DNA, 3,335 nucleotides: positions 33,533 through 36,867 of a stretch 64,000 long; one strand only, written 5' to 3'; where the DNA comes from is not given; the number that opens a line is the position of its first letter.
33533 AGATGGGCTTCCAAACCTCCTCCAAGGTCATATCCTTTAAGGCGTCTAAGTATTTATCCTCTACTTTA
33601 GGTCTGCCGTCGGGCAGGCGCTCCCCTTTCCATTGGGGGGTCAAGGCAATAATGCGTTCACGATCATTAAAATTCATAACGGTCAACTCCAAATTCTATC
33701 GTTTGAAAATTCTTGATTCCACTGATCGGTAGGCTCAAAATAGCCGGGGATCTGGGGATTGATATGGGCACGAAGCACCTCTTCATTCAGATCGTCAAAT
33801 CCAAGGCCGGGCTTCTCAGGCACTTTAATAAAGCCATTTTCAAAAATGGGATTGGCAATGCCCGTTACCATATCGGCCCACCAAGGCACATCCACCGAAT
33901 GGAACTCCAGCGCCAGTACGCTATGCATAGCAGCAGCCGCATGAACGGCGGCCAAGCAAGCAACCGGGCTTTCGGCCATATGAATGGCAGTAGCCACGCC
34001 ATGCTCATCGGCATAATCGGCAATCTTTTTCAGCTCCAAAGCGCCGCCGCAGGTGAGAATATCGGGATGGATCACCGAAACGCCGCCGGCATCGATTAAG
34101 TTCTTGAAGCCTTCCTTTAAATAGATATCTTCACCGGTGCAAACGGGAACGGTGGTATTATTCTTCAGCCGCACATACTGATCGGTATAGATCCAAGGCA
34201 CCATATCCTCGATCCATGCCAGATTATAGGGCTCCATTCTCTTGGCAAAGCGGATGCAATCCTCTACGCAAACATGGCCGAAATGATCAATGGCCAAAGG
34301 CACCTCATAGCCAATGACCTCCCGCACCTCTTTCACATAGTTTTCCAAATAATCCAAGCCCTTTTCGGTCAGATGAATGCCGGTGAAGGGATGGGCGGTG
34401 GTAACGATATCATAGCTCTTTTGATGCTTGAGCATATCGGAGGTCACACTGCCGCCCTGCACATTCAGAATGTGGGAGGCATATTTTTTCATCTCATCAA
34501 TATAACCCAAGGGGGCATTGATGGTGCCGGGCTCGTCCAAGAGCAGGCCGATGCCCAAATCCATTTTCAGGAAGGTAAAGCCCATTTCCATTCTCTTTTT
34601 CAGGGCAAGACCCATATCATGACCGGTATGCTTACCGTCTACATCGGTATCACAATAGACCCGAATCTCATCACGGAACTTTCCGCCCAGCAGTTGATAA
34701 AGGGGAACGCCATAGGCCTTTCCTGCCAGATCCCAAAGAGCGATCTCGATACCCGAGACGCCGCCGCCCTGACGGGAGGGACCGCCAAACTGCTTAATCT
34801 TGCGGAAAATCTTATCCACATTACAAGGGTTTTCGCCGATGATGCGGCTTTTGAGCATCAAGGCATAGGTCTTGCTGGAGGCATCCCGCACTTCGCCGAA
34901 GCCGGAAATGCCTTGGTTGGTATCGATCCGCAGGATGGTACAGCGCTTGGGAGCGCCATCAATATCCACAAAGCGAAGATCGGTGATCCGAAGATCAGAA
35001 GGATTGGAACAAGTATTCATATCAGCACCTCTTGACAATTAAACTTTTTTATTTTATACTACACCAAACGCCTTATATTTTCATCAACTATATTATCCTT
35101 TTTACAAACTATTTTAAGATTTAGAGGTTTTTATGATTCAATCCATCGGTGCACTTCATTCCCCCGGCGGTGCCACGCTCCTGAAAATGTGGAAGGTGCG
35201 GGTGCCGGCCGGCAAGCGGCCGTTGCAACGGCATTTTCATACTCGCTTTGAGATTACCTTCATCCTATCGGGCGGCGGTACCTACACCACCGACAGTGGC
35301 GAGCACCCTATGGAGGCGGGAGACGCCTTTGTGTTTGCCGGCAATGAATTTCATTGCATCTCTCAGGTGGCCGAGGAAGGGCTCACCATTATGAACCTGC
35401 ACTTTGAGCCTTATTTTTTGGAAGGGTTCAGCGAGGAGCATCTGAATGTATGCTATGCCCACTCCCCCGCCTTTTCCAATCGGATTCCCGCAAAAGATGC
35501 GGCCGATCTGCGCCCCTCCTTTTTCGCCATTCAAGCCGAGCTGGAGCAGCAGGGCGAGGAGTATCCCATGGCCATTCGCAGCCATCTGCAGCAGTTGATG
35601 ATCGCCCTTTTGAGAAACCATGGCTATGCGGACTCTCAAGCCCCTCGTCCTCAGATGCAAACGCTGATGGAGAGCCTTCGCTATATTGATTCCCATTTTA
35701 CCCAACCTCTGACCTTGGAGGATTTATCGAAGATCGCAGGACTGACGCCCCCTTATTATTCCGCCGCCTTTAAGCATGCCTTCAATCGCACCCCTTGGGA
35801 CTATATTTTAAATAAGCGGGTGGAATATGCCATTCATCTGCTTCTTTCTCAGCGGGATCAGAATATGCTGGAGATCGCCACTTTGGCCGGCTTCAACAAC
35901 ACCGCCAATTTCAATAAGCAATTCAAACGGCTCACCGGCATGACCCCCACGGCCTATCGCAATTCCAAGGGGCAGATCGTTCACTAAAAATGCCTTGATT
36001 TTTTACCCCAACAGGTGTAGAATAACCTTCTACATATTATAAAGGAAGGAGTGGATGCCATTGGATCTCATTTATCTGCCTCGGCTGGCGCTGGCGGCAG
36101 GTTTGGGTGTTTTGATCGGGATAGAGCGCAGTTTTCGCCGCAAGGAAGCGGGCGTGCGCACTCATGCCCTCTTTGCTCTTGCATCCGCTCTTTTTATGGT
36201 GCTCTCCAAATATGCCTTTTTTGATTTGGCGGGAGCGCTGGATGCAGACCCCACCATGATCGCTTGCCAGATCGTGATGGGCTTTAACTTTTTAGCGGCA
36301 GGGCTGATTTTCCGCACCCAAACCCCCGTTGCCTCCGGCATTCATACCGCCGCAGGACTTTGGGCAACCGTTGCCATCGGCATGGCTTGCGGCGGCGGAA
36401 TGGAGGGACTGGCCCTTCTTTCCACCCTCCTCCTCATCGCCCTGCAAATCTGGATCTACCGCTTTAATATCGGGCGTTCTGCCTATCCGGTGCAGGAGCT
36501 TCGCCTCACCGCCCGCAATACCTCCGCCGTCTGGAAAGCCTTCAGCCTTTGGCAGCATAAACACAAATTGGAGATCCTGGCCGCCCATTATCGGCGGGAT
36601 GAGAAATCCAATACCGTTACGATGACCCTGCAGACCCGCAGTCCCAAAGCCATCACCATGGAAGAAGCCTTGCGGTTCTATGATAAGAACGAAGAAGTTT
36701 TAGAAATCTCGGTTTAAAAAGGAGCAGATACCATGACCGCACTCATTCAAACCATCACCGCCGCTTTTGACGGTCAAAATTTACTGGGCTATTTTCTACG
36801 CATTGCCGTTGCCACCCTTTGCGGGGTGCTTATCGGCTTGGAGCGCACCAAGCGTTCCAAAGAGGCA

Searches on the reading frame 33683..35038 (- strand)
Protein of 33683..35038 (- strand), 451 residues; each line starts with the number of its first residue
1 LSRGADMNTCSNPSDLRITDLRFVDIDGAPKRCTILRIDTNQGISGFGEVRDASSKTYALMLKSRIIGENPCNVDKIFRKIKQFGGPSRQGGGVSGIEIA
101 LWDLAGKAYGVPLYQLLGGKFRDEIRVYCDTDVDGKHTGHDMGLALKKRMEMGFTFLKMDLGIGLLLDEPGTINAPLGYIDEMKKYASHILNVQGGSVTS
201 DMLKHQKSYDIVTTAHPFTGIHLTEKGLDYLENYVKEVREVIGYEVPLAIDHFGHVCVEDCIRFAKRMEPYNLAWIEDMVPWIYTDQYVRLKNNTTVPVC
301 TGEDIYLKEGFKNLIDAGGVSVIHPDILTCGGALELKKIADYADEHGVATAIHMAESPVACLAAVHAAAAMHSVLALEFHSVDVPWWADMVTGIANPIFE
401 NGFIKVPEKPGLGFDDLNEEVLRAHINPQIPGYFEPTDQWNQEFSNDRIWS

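Call 18: search_protein_families(library=pfam, proteins=[window:33683-35038:-], max_evalue=1)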
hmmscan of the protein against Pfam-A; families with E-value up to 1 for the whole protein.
window:33683-35038:- (451 aa): 3 families
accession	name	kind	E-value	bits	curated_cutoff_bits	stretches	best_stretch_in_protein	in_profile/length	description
PF13378.12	MR_MLE_C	-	2e-43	149.1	29.4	1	228-415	27-214/219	Enolase C-terminal domain-like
PF02746.21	MR_MLE_N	-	9.1e-12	45.7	22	1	32-118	27-117/117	Mandelate racemase / muconate lactonizing enzyme, N-terminal domain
PF19045.5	Ligase_CoA_2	-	0.083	13.4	23.7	1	324-369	110-155/162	Ligase-CoA domain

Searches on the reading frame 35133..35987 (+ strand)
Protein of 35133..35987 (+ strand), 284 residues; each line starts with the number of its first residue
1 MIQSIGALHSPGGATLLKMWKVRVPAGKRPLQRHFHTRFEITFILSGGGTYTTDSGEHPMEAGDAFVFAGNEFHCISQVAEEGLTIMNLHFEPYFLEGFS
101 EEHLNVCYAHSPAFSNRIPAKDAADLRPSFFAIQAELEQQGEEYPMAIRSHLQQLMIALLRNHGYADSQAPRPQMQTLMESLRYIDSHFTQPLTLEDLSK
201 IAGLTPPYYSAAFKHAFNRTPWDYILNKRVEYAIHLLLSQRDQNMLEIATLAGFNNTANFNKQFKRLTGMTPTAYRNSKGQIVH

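Call 18: search_protein_families(library=pfam, proteins=[window:35133-35987:+], max_evalue=1)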
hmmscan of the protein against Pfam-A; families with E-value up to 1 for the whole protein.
window:35133-35987:+ (284 aa): 6 families
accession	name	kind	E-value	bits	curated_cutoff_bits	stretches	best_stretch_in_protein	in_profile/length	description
PF12833.13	HTH_18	-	1.7e-20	73.5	33.6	1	198-277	1-79/80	Helix-turn-helix domain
PF00165.29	HTH_AraC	-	2.2e-16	60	26.6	2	240-277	6-42/42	Bacterial regulatory helix-turn-helix proteins, AraC family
PF02311.25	AraC_binding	-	4.9e-10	39.7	21.1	1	32-156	17-135/135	AraC-like ligand binding domain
PF07883.17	Cupin_2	-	2.3e-09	37.2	27.2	1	22-84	3-64/70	Cupin domain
PF05899.18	Cupin_3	-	0.021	14.9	23.5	1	33-71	20-59/74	EutQ-like cupin domain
PF22200.2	ExsA_N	-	0.088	13.6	27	1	41-162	3-127/136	ExsA N-terminal regulatory domain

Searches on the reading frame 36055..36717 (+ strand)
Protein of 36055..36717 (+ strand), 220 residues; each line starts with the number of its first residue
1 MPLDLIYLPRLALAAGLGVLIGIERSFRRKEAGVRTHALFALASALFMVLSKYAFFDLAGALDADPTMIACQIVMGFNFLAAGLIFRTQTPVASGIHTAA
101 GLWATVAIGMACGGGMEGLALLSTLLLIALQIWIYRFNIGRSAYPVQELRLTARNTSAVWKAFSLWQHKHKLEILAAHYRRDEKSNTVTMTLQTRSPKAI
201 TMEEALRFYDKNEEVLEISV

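Call 18: search_protein_families(library=pfam, proteins=[window:36055-36717:+], max_evalue=1)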
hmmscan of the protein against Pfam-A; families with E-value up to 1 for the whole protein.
window:36055-36717:+ (220 aa): 3 families
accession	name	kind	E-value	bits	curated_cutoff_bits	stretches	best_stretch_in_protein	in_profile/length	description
PF02308.21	MgtC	-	2.6e-28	99.3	31.4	1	11-132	1-113/121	MgtC family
PF17410.7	Stevor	-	0.074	13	25.4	1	48-136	168-259/275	Subtelomeric Variable Open Reading frame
PF00879.23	Defensin_propep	-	0.15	12.8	23.6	1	116-132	1-17/51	Defensin propeptide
